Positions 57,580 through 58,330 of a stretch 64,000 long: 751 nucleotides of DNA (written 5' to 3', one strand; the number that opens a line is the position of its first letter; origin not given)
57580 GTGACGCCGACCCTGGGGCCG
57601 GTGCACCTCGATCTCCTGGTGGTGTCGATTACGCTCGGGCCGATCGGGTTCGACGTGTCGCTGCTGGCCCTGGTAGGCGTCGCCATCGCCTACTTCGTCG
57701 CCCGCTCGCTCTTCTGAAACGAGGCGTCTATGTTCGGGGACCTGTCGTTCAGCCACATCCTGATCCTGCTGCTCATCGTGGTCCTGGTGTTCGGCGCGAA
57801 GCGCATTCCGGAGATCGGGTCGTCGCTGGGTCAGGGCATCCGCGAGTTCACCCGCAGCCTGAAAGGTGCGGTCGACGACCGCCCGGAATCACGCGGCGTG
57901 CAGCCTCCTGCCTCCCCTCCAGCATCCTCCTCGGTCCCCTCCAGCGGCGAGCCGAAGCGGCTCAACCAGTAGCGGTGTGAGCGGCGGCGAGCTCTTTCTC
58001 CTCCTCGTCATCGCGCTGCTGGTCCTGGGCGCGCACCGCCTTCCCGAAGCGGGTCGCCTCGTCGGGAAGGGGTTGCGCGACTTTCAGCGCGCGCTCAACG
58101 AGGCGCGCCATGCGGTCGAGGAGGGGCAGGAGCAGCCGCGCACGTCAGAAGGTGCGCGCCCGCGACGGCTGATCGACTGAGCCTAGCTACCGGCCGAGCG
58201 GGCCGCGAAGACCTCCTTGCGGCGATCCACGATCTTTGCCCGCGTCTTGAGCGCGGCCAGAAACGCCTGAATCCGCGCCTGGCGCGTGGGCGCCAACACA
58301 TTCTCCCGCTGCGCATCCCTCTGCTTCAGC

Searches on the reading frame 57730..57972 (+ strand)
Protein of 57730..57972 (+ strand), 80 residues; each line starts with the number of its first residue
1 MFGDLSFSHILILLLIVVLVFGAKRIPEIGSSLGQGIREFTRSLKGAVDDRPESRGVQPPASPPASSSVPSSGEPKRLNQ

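Call 55: search_protein_families(library=pfam, proteins=[window:57730-57972:+], max_evalue=0.01)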
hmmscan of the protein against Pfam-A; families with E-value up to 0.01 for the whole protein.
window:57730-57972:+ (80 aa): 1 family
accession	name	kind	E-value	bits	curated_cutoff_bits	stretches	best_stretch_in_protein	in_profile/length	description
PF02416.21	TatA_B_E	-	2.4e-16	59.1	21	1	5-50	1-46/53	mttA/Hcf106 family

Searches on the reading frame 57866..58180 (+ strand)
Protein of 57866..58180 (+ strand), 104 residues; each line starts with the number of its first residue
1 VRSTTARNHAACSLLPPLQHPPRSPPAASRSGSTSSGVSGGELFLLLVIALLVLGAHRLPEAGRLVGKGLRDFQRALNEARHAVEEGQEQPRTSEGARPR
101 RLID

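Call 55: search_protein_families(library=pfam, proteins=[window:57866-58180:+], max_evalue=0.01)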
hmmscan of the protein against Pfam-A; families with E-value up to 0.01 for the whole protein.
window:57866-58180:+ (104 aa): 1 family
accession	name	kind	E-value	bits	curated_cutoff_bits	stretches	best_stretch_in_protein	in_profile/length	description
PF02416.21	TatA_B_E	-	3e-13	49.2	21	1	38-82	1-45/53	mttA/Hcf106 family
